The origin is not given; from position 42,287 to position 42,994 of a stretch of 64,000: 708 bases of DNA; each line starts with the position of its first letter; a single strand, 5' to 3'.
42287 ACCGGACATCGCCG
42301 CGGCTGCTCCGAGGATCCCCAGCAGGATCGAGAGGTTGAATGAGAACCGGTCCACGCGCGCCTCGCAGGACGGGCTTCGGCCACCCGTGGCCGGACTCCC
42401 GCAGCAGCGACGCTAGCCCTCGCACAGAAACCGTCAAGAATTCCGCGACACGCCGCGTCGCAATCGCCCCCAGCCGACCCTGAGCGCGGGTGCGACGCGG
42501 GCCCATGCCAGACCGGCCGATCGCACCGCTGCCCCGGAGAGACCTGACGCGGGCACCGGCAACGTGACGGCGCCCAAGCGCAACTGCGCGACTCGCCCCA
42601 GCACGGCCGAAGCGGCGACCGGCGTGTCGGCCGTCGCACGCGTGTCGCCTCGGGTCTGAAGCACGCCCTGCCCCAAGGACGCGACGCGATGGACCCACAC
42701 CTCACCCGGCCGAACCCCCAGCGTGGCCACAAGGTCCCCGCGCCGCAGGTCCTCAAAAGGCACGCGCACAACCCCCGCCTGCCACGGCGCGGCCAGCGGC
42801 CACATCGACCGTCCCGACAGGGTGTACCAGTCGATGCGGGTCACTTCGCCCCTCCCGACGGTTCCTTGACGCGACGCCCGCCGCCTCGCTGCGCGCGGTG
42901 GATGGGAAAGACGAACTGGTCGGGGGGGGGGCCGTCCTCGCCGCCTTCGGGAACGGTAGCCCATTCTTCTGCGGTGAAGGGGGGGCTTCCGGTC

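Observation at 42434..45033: Compact RiPP-like operon: 53-aa precursor, HprK-C-like P-loop protein, radical SAM/SPASM enzyme and S26 peptidase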

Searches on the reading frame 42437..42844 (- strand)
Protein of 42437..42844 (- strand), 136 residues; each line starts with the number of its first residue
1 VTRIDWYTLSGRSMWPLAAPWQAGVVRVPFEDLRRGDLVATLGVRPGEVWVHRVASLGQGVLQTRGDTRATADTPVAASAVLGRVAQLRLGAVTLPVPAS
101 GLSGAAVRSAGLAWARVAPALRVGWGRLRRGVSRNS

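Call 31: search_solved_structures(query=A3, max_evalue=10, show_alignments=3)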
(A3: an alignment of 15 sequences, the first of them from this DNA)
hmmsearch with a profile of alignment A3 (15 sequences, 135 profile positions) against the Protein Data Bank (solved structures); distinct sequences matched with E-value up to 10: 8.
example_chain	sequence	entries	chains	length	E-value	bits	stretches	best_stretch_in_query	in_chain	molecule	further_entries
4o1s_A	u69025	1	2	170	0.017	17.9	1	23-59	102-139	V-type ATP synthase alpha chain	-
4wvh_A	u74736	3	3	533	0.03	17.1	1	8-69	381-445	Maltose-binding periplasmic protein,Signal peptidase IB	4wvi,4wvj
4me8_A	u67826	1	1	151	0.034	16.9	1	9-69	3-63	Signal peptidase I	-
7p2p_A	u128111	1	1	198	0.093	15.5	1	25-75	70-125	Signal peptidase complex catalytic subunit SEC11A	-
9rjb_A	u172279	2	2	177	0.12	15.1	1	27-75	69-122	Signal peptidase complex catalytic subunit SEC11A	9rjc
4wvg_A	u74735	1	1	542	0.26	14.1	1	8-69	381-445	Maltose-binding periplasmic protein,Signal peptidase IB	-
4nv4_A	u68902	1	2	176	0.32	13.8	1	9-67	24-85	Signal peptidase I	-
7p2q_A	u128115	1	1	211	1.1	12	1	29-74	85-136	Signal peptidase complex catalytic subunit SEC11C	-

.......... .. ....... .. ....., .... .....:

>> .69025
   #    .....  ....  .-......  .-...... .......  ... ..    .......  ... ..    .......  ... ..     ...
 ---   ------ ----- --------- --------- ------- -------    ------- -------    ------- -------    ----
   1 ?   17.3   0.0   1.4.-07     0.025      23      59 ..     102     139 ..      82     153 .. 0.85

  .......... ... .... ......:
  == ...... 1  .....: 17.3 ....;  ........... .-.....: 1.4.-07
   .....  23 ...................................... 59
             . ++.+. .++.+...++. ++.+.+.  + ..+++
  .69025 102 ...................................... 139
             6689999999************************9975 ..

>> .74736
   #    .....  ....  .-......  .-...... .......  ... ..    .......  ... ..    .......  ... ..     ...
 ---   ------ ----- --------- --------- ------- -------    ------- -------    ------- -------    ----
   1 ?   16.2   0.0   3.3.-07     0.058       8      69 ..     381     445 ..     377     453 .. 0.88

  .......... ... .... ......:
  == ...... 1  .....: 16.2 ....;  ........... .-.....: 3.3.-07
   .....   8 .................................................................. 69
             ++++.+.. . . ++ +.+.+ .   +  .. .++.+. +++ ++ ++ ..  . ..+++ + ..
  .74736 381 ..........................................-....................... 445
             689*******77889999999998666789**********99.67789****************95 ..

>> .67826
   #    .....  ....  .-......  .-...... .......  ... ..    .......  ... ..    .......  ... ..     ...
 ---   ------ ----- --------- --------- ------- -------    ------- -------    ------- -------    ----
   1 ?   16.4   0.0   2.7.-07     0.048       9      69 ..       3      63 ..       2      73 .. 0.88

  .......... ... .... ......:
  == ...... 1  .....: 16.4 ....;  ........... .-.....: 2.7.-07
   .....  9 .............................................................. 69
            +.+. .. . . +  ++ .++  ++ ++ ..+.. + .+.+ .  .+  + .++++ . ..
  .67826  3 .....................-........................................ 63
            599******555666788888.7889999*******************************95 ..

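Call 32: search_protein_families(library=pfam, alignment_id=A3, max_evalue=1)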
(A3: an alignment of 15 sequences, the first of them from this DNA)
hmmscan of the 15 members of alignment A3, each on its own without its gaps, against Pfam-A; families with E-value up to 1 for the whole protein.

A. member 1, seq(136 aa): 2 families
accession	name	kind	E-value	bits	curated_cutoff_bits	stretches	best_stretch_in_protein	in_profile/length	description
PF17850.7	CysA_C_terminal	-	0.03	15.3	29.7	0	83-107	5-32/43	CysA C-terminal regulatory domain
PF17669.6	DUF5529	-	0.66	10.3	25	0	9-34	74-99/185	Family of unknown function (DUF5529)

B. families by the number of members that match (of 15 scanned): 7 families
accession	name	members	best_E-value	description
PF10502.14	Peptidase_S26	4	0.0032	Signal peptidase, peptidase S26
PF00717.28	Peptidase_S24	3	0.0087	Peptidase S24-like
PF12903.12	DUF3830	1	0.0055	Protein of unknown function (DUF3830)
PF17850.7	CysA_C_terminal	1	0.03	CysA C-terminal regulatory domain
PF15985.11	KH_6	1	0.03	KH domain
PF12985.13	DUF3869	1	0.23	Domain of unknown function (DUF3869)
PF17669.6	DUF5529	1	0.66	Family of unknown function (DUF5529)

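Call 56: find_homologous_proteins(query=A3, max_evalue=0.001)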
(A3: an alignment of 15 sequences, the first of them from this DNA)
Query A3 (15 sequences) (136 aa, profile of the alignment): 214 proteins with E <= 0.001 among 8000 candidates; the best 120 are listed.
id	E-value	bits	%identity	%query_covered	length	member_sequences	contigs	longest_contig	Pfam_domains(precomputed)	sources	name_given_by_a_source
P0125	1.6e-48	182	52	86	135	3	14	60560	-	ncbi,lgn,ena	-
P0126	4.3e-47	177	43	93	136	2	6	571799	-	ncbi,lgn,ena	-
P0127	4.3e-47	177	49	86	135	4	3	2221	-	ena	-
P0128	2.7e-46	174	46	95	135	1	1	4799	-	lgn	-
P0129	7.1e-46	173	40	92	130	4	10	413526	-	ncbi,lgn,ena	-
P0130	2.2e-45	171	44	92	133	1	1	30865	-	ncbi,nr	ncbi:MAG: hypothetical protein HY902_07025 [Deltaproteobacteria bacterium]|nr:hypothetical protein [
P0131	5.2e-45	170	47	84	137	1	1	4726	-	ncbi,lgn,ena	-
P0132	6.5e-45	170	39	92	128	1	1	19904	-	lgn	-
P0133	8.1e-45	170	96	100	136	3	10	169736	-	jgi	jgi:hypothetical protein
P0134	2.4e-44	168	50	88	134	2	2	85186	-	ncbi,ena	-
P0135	2.5e-44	168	42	92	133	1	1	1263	-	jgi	-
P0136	2.7e-43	165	42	95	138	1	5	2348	-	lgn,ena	-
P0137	2.8e-43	165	49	85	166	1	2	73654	-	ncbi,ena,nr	ncbi:MAG: hypothetical protein EXR79_07390 [Myxococcales bacterium]|nr:hypothetical protein [Myxococ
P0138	2.9e-43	165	50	86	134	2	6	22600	-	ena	-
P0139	4.5e-43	164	54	96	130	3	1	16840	-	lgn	-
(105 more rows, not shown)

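Call 66: predict_structure(alignment_id=A4)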
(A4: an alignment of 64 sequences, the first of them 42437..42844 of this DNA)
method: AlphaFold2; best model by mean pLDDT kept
length: 136 residues; sequences in the alignment: 64
mean_pLDDT: 93.6   pTM: 0.86
mean pLDDT of the five models: 93.6, 93.1, 92.6, 91.1, 91.0
residues with pLDDT >= 90: 112; 70-90: 20; 50-70: 4; < 50: 0
segments of 3 or more residues with pLDDT < 50: none
pLDDT, mean of each block of 10 residues (from residue 1): 93 87 98 98 94 97 96 97 98 96 96 94 89 67
secondary structure, 60 per line:
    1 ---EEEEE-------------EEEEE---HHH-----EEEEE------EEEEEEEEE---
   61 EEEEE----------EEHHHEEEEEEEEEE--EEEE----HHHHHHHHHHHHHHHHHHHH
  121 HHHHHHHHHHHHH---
elements in order: E4-8 E22-26 E38-42 E49-57 E61-65 E81-90 E93-96 H101-133

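Call 69: fold_search(model_id=the predicted structure, library=pdb)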
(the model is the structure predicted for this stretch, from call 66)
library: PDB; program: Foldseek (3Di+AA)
matches with E <= 10: 858; with E <= 0.001: 0
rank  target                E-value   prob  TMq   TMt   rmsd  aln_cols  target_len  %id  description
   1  3k2z_B                4.6e-03  1.00  0.48  0.35   3.3        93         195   22  Crystal structure of a LexA protein from Thermotoga maritima (released 2010-10-06)
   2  4wvh_A                5.8e-03  1.00  0.54  0.15   2.4       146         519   15  Crystal structure of the Type-I signal peptidase from Staphylococcus aureus (SpsB) in complex with a substrate peptide (released 2015-09-23)
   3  4wvj_A                8.3e-03  1.00  0.53  0.15   5.5       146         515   16  Crystal structure of the Type-I signal peptidase from Staphylococcus aureus (SpsB) in complex with an inhibitor peptid (released 2015-09-23)
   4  6a2q                  9.3e-03  1.00  0.49  0.66   3.3        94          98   20  Mycobacterium tuberculosis LexA C-domain I (released 2019-01-23)
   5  4wvi_A                1.2e-02  1.00  0.53  0.15   5.5       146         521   16  Crystal structure of the Type-I signal peptidase from Staphylococcus aureus (SpsB) in complex with a substrate peptide (released 2015-09-23)
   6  6a2s_A                1.3e-02  1.00  0.48  0.63   3.2        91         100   20  Mycobacterium tuberculosis LexA C-domain S160A (released 2019-01-23)
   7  6a2r_A                1.5e-02  1.00  0.48  0.64   3.4        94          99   20  Mycobacterium tuberculosis LexA C-domain II (released 2019-01-23)
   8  4wvg_A                1.9e-02  1.00  0.51  0.15   5.5       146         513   14  Crystal structure of the Type-I signal peptidase from Staphylococcus aureus (SpsB). (released 2015-09-23)
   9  6a2t                  3.6e-02  1.00  0.48  0.65   3.3        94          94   20  Mycobacterium tuberculosis LexA C-domain K197A (released 2019-01-23)
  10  1jhe_A                5.7e-02  1.00  0.46  0.50   3.1        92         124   16  LEXA L89P Q92W E152A K156A MUTANT (released 2001-09-19)
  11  1jhf_B                7.2e-02  0.99  0.45  0.54   3.2        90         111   18  LEXA G85D MUTANT (released 2001-09-19)
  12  1umu_A                7.7e-02  0.99  0.45  0.56   4.0        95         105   18  STRUCTURE DETERMINATION OF UMUD' BY MAD PHASING OF THE SELENOMETHIONYL PROTEIN (released 1996-08-01)
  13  4n31_B                8.6e-02  1.00  0.52  0.52   4.1       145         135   11  Structure and activity of Streptococcus pyogenes SipA: a signal peptidase homologue essential for pilus polymerisation (released 2014-08-20)
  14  1t7d_A                8.6e-02  0.89  0.37  0.25  11.8        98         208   18  Crystal structure of Escherichia coli type I signal peptidase in complex with a lipopeptide inhibitor (released 2004-07-13)
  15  7p2p_A                1.0e-01  0.99  0.50  0.46   3.7       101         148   18  Human Signal Peptidase Complex Paralog A (SPC-A) (released 2021-10-06)
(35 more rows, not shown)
